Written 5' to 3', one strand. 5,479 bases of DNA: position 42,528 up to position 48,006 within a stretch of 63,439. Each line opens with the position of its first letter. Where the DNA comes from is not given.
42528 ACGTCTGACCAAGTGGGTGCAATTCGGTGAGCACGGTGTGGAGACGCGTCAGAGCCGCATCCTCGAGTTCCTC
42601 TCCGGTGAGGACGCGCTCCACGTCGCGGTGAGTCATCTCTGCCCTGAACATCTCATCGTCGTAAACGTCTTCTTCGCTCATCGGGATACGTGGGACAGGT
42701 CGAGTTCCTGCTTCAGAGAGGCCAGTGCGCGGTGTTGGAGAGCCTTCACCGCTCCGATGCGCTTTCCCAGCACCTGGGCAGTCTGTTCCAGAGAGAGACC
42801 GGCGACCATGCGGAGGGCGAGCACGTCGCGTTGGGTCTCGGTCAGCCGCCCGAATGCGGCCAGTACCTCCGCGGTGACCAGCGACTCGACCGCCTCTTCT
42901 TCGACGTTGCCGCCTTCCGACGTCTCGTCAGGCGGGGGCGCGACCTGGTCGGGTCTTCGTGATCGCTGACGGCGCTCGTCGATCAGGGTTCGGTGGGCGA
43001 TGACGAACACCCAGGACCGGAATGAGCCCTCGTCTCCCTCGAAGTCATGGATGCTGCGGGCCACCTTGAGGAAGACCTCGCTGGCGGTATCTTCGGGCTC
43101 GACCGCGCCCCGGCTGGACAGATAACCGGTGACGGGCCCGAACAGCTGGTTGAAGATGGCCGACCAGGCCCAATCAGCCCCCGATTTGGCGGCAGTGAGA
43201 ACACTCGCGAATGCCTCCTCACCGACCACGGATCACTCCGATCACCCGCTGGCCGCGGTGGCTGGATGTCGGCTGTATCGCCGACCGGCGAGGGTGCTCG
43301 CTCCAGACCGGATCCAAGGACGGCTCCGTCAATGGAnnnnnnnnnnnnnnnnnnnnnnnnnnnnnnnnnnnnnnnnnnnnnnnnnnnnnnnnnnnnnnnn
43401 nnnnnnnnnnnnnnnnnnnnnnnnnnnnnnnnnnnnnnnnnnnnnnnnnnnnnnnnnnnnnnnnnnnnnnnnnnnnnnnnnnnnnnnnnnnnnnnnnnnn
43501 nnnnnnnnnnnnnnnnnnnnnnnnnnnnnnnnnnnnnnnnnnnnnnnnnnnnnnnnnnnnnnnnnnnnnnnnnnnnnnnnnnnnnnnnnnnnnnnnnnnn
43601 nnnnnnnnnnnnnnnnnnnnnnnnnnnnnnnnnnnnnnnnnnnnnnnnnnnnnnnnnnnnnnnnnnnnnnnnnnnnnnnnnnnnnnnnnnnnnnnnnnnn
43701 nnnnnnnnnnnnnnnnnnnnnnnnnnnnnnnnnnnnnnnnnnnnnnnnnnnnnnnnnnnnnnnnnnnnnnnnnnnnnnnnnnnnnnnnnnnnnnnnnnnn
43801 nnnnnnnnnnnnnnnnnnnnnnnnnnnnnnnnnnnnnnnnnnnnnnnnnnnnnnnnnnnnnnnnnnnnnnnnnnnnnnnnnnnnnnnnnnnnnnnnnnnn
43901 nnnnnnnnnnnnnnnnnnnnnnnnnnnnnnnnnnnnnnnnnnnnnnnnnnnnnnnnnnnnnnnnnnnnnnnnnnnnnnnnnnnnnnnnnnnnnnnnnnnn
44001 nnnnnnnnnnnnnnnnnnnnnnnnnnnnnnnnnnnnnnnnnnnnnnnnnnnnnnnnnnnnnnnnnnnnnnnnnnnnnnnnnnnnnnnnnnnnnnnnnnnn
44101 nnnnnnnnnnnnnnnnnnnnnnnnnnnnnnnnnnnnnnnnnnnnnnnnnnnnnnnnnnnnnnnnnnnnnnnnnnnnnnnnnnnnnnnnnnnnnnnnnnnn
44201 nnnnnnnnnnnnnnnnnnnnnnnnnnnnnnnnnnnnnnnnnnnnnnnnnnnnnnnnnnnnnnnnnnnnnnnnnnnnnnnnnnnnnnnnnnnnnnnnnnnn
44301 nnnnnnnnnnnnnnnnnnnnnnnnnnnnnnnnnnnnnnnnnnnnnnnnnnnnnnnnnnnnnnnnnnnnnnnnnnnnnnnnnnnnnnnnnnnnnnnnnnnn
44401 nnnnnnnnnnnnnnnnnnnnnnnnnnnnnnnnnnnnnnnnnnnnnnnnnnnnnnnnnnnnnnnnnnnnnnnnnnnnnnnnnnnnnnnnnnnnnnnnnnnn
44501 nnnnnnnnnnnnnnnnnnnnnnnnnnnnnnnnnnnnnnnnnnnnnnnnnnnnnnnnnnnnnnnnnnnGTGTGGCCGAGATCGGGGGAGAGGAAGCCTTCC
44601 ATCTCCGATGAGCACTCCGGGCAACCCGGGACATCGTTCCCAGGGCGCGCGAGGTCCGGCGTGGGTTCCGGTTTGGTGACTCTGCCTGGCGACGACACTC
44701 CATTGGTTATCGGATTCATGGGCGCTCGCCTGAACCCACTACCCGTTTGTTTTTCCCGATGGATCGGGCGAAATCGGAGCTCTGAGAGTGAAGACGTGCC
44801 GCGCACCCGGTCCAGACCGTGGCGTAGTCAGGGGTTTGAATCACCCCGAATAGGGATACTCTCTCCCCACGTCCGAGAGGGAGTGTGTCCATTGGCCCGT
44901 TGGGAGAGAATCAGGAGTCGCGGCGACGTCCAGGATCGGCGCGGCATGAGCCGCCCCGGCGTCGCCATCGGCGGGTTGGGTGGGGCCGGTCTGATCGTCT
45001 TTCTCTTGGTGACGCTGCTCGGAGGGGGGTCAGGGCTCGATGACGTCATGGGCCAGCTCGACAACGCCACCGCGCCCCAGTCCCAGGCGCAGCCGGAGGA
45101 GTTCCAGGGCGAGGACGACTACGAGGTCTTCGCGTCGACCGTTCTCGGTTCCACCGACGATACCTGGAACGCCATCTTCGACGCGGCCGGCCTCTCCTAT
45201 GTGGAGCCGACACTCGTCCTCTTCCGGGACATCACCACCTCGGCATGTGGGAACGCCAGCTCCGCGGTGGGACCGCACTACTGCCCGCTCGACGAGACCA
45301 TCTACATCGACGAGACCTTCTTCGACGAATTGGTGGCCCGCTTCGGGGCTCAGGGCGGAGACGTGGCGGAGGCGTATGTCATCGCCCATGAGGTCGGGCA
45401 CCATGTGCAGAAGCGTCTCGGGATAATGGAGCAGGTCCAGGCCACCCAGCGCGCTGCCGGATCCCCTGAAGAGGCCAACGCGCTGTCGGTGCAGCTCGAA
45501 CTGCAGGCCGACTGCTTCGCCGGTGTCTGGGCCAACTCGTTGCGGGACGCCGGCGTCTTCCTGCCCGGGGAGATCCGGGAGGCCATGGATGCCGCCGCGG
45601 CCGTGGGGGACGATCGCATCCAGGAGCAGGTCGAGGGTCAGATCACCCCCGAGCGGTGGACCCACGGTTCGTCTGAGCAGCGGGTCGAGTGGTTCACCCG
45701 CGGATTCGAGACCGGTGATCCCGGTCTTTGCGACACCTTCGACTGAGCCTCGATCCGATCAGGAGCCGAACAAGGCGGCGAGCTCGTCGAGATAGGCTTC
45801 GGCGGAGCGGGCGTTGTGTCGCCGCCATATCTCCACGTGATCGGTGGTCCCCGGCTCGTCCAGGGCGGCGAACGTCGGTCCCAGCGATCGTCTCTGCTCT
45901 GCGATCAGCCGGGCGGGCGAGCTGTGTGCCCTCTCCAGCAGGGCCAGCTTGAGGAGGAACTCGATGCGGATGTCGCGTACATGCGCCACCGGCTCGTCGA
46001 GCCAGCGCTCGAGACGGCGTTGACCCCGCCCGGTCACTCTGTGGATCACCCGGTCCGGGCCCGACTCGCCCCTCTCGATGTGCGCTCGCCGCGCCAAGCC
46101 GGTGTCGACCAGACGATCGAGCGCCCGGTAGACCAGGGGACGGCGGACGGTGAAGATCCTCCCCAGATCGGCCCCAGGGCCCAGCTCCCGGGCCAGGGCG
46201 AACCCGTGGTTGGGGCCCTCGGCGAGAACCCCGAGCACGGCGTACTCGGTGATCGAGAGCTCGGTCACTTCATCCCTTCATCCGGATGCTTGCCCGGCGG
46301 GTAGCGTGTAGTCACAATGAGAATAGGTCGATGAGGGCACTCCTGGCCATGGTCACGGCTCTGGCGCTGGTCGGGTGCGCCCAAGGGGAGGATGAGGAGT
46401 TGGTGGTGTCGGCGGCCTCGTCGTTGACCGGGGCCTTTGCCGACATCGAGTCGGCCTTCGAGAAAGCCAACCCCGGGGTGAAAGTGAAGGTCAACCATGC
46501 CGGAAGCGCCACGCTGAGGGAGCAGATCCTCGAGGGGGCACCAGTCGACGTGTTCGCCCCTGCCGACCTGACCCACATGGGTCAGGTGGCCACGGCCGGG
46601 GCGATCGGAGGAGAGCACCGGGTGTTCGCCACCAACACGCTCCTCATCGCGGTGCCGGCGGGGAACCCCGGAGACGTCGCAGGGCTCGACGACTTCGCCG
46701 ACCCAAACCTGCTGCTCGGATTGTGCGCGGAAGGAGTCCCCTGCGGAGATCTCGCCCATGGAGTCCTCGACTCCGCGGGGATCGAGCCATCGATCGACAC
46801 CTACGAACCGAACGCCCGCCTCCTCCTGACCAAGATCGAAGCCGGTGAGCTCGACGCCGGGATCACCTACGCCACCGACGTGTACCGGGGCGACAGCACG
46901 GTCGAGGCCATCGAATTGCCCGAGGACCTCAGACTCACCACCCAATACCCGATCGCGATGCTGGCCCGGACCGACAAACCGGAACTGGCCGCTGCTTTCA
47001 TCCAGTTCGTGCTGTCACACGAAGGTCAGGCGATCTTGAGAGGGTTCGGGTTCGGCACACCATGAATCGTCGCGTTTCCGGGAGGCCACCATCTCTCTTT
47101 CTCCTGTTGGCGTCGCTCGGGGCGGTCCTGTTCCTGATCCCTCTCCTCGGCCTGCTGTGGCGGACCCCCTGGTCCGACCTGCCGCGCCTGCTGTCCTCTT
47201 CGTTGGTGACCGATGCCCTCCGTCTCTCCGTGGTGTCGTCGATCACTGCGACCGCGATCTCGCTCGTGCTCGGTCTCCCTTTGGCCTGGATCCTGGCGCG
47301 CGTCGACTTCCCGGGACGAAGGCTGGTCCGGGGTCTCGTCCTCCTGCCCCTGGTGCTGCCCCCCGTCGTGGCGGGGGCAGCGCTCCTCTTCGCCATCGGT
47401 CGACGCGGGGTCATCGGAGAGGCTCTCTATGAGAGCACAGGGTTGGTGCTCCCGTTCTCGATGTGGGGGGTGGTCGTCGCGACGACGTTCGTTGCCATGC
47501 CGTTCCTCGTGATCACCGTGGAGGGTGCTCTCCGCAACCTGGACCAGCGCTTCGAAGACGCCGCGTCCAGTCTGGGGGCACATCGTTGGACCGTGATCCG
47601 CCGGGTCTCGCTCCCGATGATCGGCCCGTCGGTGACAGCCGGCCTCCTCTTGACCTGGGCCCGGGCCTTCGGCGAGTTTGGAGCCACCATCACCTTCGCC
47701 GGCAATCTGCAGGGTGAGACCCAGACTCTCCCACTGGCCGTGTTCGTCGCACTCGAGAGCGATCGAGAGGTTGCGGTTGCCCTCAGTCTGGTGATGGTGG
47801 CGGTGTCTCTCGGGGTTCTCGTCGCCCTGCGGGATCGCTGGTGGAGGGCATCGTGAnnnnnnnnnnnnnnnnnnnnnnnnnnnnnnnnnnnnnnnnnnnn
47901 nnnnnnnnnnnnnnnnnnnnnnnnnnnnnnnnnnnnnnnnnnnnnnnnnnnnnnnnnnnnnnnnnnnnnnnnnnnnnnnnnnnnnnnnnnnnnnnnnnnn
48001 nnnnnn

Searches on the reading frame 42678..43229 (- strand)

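Call 30: search_protein_families(library=ncbifam, proteins=[window:42678-43229:-])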
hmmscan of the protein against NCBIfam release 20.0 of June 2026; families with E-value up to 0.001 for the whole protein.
window:42678-43229:- (183 aa): 72 families (the best 25 are shown)
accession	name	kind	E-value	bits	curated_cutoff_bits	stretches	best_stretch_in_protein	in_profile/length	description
TIGR02952.1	Sig70_famx2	equivalog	3.2e-28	98.8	206.45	1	14-175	5-169/170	ECF subfamily RNA polymerase sigma factor, BldN family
NF007230.0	PRK09648.1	subfamily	1.3e-27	96.8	209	1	10-177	16-190/195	RNA polymerase sigma factor ShbA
TIGR02937.1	sigma70-ECF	superfamily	2.5e-22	79.2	42.9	1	40-176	25-165/165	sigma-70 family RNA polymerase sigma factor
NF007228.0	PRK09646.1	subfamily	1.3e-19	70.6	226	1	9-178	19-192/194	ECF RNA polymerase sigma factor SigK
NF007227.0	PRK09645.1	subfamily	1.9e-18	67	202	1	43-177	38-171/177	sigma-70 family RNA polymerase sigma factor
NF007220.0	PRK09639.1-5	equivalog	2.3e-18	66.6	260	1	41-177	26-165/181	RNA polymerase sigma factor SigX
TIGR02983.1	SigE-fam_strep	subfamily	3.1e-18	66.2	141.55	1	42-177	30-159/162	SigE family RNA polymerase sigma factor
NF009166.1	PRK12513.1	equivalog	7.1e-17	61.8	206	1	40-177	44-187/193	RNA polymerase sigma factor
NF004113.0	PRK05602.1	equivalog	1.3e-16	60.9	208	1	42-178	69-203/211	RNA polymerase sigma factor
NF009165.0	PRK12512.1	equivalog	8e-16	58.2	198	1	5-176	7-179/184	RNA polymerase sigma factor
NF010500.0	PRK13919.1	subfamily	4.1e-15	56.4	226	1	16-176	19-183/186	putative RNA polymerase sigma E protein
NF007216.0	PRK09638.1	equivalog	6e-15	55.5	194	1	10-177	8-175/180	RNA polymerase sigma factor SigY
TIGR02984.1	Sig-70_plancto1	subfamily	6.7e-15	55.2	183.75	1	118-176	130-188/189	RNA polymerase sigma-70 factor, Planctomycetaceae-specific subfamily 1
NF009172.0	PRK12519.1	subfamily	8e-15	54.9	222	1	42-177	53-190/194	RNA polymerase sigma factor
TIGR02959.1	SigZ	equivalog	1.2e-14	54.5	168.65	1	44-176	21-148/170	RNA polymerase sigma factor SigZ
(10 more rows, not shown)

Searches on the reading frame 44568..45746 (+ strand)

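Call 29: search_protein_families(library=pfam, proteins=[window:44568-45746:+])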
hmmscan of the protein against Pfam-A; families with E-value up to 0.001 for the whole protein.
window:44568-45746:+ (392 aa): 1 family
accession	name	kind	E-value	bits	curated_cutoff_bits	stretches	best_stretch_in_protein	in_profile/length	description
PF04228.19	Zn_peptidase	-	3e-96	322.8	23.2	1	111-391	2-290/290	Putative neutral zinc metallopeptidase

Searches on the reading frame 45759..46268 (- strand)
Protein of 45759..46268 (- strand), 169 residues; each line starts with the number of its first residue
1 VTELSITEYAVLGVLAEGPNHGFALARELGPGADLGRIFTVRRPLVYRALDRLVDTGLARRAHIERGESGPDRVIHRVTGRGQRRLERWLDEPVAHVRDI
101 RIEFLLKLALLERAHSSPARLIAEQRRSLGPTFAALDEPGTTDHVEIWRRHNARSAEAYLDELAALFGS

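Call 30: search_protein_families(library=ncbifam, proteins=[window:45759-46268:-])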
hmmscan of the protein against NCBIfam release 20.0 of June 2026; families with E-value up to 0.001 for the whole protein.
window:45759-46268:- (169 aa): 1 family
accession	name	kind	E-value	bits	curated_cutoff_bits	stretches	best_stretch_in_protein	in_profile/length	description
TIGR03433.1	padR_acidobact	paralog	0.0002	21.4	101.8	1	11-88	9-83/101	PadR family transcriptional regulator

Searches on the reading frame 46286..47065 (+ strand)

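Call 29: search_protein_families(library=pfam, proteins=[window:46286-47065:+])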
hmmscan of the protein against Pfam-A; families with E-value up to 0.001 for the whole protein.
window:46286-47065:+ (259 aa): 6 families
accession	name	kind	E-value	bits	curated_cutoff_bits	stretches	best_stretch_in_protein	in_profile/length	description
PF13531.11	SBP_bac_11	-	2e-53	181.9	25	1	39-256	1-226/227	Bacterial extracellular solute-binding protein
PF01547.30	SBP_bac_1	-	1.6e-17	64.9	26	1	52-249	11-307/307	Bacterial extracellular solute-binding protein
PF03466.25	LysR_substrate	-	4.4e-07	29.9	28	1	33-245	2-207/209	LysR substrate binding domain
PF12849.12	PBP_like_2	-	1.4e-05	25.4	27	1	36-128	9-103/267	PBP superfamily domain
PF13343.11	SBP_bac_6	-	3.3e-05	23.9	24.6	1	183-259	144-218/245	Bacterial extracellular solute-binding protein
PF13416.11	SBP_bac_8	-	3.9e-05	24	27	0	187-250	185-251/279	Bacterial extracellular solute-binding protein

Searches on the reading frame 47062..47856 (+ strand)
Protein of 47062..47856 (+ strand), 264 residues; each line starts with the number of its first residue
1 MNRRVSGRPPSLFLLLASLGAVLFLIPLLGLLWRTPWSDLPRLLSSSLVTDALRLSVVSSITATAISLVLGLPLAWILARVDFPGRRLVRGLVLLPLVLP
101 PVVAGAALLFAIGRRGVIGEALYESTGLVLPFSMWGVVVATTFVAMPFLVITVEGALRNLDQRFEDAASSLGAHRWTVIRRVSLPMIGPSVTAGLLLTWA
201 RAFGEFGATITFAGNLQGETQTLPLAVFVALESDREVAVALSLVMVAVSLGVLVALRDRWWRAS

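Call 30: search_protein_families(library=ncbifam, proteins=[window:47062-47856:+])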
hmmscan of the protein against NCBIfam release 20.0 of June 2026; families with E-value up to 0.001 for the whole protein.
window:47062-47856:+ (264 aa): 34 families (the best 25 are shown)
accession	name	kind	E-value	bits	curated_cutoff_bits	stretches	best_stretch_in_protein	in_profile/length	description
TIGR01581.1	Mo_ABC_porter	hypoth_equivalog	2.9e-67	226.4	210.3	1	31-252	1-222/225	ABC transporter permease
TIGR02141.1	modB_ABC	equivalog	2e-63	213.8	182.6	1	55-258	2-204/208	molybdate ABC transporter permease subunit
NF006939.0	PRK09421.1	equivalog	3.8e-58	196.6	262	1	49-256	8-215/230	molybdate ABC transporter permease subunit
TIGR00969.1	3a0106s02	subfamily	4.8e-56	190.2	240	1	21-254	28-264/272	sulfate ABC transporter permease subunit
TIGR02139.1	permease_CysT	equivalog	6.3e-52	176.8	246.1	1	20-256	16-255/265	sulfate ABC transporter permease subunit CysT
NF040839.1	tungstate_WtpB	equivalog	5.1e-43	147.5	340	1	13-257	6-245/251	tungstate ABC transporter permease WtpB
TIGR02140.1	permease_CysW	equivalog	6e-42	143.9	329.1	1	16-255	9-251/261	sulfate ABC transporter permease subunit CysW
NF008208.0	PRK10971.1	equivalog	3.3e-40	138.3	415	1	22-256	29-263/277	sulfate/thiosulfate ABC transporter permease CysT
NF008620.0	PRK11602.1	equivalog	3.1e-33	115.2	442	1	22-240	32-251/291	sulfate/thiosulfate ABC transporter permease CysW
NF011624.0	PRK15050.1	equivalog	1.4e-28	99.9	247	1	42-257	64-283/297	2-aminoethylphosphonate ABC transporter permease subunit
TIGR03226.1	PhnU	equivalog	1.6e-28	100.1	283.45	1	43-257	83-301/311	2-aminoethylphosphonate ABC transporter permease subunit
NF038017.1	ABC_perm1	subfamily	2e-23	83.3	100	1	58-245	3-183/184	ABC transporter permease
TIGR03255.1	PhnV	equivalog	3.7e-20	72.7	358.7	1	50-260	65-265/270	2-aminoethylphosphonate ABC transport system, membrane component PhnV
TIGR03262.1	PhnU2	equivalog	1.1e-19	70.5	593.25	1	43-216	46-215/546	putative 2-aminoethylphosphonate ABC transporter permease subunit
NF007047.0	PRK09500.1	equivalog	1e-18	67.9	326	1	42-255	49-247/257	spermidine/putrescine ABC transporter permease PotC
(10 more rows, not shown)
